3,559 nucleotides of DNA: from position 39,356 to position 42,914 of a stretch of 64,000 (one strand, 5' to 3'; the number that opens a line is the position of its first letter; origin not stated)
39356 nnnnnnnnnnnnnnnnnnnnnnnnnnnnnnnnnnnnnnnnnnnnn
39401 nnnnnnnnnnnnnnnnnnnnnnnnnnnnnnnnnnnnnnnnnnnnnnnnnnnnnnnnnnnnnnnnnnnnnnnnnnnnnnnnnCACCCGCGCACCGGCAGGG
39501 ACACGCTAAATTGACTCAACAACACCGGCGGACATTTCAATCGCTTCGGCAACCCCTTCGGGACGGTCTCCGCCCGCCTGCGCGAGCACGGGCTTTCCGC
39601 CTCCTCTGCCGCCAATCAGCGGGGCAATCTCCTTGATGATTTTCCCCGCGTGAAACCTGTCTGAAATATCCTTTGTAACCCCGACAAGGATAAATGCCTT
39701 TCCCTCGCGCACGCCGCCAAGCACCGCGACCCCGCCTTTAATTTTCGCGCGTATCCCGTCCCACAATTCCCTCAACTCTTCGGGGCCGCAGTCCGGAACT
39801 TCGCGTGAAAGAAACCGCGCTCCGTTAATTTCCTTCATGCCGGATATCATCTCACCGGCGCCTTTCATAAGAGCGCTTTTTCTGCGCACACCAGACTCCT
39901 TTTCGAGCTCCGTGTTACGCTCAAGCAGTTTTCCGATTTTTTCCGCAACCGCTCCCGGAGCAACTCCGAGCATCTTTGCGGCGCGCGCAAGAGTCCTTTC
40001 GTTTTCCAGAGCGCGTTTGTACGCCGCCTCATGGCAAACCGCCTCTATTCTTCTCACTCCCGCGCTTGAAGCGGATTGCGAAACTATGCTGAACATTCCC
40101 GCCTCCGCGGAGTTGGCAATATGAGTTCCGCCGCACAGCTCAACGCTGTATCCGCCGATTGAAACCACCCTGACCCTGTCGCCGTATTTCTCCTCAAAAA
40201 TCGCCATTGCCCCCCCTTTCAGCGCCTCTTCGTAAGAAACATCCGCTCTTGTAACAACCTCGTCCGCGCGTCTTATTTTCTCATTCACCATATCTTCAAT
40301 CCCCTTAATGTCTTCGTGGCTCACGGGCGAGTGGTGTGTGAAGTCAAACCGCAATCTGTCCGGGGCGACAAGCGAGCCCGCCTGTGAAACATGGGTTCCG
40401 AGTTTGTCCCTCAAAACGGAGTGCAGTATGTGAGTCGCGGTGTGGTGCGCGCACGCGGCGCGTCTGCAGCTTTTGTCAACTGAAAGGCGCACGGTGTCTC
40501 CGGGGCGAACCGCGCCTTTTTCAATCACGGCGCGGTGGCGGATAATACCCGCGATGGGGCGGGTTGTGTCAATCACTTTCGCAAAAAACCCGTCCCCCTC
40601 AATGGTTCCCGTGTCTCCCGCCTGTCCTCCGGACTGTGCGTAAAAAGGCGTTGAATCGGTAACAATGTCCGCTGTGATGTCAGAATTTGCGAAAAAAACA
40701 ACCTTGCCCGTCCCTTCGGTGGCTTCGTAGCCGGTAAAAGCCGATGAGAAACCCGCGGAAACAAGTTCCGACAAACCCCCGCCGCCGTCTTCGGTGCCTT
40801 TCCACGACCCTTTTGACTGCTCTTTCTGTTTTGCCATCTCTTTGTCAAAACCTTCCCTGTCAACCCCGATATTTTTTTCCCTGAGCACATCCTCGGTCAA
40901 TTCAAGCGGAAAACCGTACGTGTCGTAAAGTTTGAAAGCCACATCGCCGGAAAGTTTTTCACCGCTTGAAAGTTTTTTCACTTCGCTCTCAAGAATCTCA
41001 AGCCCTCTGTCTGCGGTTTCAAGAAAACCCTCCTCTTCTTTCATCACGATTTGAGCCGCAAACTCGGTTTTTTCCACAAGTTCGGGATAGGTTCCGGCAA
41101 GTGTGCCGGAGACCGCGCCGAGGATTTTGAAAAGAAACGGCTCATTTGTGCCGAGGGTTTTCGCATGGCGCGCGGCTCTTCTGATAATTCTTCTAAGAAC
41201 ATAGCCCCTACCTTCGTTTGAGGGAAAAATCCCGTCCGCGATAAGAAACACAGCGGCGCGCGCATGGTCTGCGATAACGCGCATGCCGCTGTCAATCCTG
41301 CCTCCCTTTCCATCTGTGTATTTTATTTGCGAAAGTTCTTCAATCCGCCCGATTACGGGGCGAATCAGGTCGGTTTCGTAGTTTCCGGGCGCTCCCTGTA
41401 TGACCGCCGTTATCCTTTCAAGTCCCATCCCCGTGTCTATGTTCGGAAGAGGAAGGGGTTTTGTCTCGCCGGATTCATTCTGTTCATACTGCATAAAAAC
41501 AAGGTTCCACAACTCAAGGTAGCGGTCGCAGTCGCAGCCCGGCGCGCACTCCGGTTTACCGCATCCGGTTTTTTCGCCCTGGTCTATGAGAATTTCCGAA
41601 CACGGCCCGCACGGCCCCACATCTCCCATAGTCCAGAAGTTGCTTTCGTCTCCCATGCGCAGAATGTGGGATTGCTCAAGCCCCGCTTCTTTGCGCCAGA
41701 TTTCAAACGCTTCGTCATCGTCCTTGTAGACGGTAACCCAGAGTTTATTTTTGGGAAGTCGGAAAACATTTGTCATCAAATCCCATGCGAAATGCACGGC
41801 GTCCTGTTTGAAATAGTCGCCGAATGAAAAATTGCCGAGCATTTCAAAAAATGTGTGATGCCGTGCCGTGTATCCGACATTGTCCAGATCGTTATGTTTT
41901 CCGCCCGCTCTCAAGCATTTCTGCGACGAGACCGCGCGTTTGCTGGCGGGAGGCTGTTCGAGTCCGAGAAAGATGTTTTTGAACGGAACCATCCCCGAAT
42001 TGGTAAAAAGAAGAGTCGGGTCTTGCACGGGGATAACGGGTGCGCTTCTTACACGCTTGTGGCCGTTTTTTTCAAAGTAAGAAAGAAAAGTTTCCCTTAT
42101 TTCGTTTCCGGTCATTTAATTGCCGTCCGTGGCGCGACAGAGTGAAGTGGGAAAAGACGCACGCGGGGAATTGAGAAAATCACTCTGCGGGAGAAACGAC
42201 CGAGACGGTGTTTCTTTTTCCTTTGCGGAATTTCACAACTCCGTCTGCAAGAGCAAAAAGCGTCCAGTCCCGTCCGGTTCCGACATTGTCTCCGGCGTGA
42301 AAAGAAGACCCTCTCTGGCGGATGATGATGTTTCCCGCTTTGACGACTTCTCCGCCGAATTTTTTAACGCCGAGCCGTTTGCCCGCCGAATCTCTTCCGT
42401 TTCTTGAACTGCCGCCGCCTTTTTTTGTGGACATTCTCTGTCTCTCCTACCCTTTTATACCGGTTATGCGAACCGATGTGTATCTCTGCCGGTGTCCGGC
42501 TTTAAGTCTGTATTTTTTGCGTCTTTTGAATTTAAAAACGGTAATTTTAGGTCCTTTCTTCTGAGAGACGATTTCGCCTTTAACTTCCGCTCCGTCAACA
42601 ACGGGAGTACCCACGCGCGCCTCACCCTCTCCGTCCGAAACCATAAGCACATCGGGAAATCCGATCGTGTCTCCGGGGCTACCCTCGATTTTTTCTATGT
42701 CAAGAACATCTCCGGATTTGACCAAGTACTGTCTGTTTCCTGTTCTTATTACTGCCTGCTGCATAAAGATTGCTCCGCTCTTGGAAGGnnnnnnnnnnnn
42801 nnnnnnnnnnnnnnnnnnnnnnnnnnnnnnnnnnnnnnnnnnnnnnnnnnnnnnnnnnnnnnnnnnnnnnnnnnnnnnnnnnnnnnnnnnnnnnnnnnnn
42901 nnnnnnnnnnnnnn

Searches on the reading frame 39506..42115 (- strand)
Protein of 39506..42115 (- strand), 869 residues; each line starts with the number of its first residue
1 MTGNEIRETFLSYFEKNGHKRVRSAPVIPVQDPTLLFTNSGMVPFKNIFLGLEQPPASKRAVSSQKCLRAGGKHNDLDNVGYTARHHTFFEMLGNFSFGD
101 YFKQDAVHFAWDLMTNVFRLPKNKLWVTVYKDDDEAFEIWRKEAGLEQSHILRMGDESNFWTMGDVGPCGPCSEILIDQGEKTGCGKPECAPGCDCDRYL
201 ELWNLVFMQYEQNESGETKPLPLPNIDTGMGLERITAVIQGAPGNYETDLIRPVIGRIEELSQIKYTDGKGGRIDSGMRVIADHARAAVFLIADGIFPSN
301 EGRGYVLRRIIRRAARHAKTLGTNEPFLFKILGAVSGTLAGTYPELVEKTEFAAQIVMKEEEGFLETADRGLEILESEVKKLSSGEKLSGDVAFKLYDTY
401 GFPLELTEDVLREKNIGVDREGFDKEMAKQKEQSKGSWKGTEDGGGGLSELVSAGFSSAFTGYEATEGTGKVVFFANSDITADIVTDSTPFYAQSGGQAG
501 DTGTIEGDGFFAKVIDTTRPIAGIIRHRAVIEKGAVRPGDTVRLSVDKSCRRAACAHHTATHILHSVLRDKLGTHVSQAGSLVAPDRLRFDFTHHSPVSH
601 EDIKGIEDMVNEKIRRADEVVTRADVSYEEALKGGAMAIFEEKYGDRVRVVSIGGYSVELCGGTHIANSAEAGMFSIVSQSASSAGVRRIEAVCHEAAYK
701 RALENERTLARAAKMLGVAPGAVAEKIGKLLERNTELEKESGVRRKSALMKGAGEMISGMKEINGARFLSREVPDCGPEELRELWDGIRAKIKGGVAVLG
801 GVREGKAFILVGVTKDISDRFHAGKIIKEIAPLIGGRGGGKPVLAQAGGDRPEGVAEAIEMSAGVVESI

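Call 6: search_protein_families(library=pfam, proteins=[window:39506-42115:-])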
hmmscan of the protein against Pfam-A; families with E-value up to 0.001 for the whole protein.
window:39506-42115:- (869 aa): 3 families
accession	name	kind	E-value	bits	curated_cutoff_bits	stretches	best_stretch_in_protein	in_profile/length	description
PF01411.24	tRNA-synt_2c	-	1.9e-204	680.7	30.3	1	5-549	1-551/552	tRNA synthetases class II (A)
PF07973.19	tRNA_SAD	-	5.4e-15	55.5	24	1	648-691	1-44/44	Threonyl and Alanyl tRNA synthetase second additional domain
PF02272.25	DHHA1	-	4.3e-11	43.6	25.9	1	771-862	7-96/102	DHHA1 domain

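Call 36: find_encoding_contigs(protein=window:39506-42115:-, flank=1000, max_places=3)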
Protein window:39506-42115:- (869 aa): no gene with exactly this product is on record in the collection.

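Call 43: find_homologous_proteins(query=window:39506-42115:-, max_evalue=1e-100)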
Query window:39506-42115:- (869 aa): 8000 proteins with E <= 1e-100 among 8000 candidates; the best 120 are listed.
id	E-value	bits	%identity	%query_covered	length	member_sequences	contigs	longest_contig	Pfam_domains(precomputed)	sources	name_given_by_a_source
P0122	0.0e+0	1975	100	100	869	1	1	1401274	PF01411.25,PF07973.20,PF02272.25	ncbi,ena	-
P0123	0.0e+0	1479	75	100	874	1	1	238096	PF01411.25,PF07973.20,PF02272.25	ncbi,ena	-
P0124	0.0e+0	1435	72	100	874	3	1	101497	PF01411.25,PF07973.20,PF02272.25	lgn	-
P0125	0.0e+0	1402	71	100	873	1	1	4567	PF01411.25,PF07973.20,PF02272.25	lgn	-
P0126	0.0e+0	1395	71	100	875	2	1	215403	PF01411.25,PF07973.20,PF02272.25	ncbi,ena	ncbi:alanine--tRNA ligase [Candidatus Mycalebacterium sp.]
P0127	0.0e+0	1395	71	100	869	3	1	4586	PF01411.25,PF07973.20,PF02272.25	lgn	-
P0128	0.0e+0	1376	71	100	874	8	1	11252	PF01411.25,PF07973.20,PF02272.25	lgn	-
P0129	0.0e+0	1356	70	100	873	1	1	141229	PF01411.25,PF07973.20,PF02272.25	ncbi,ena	-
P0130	0.0e+0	1138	57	100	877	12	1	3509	PF01411.25,PF07973.20,PF02272.25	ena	-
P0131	0.0e+0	1138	57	100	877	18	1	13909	PF01411.25,PF07973.20,PF02272.25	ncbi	ncbi:MAG: alanine--tRNA ligase [Thermodesulfobacteriota bacterium]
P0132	0.0e+0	1136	57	99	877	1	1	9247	PF01411.25,PF07973.20,PF02272.25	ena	-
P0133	0.0e+0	1135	58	99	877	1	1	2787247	PF01411.25,PF07973.20,PF02272.25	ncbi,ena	-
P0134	0.0e+0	1135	56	100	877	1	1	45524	PF01411.25,PF07973.20,PF02272.25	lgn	-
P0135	0.0e+0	1132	58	99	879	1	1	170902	PF01411.25,PF07973.20,PF02272.25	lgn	-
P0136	0.0e+0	1131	56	100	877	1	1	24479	PF01411.25,PF07973.20,PF02272.25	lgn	-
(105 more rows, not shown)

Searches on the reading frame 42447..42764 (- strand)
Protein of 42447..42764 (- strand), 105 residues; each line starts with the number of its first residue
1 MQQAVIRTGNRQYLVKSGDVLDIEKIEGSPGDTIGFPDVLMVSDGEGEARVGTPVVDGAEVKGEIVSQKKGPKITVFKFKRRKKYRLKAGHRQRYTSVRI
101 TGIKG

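Call 47: search_protein_families(library=ncbifam, proteins=[window:42447-42764:-])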
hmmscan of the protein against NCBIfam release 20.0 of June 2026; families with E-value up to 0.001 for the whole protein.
window:42447-42764:- (105 aa): 3 families
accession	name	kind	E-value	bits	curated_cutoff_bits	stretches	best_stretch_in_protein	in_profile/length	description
TIGR00061.1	L21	equivalog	7.7e-32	109.7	43.7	1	4-103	2-100/101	50S ribosomal protein L21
NF008916.0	PRK12278.1-4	equivalog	3.6e-30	105.4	193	1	4-104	3-102/223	50S ribosomal protein L21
NF008915.0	PRK12278.1-1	equivalog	3.2e-24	86.1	281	1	4-103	3-101/216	50S ribosomal protein L21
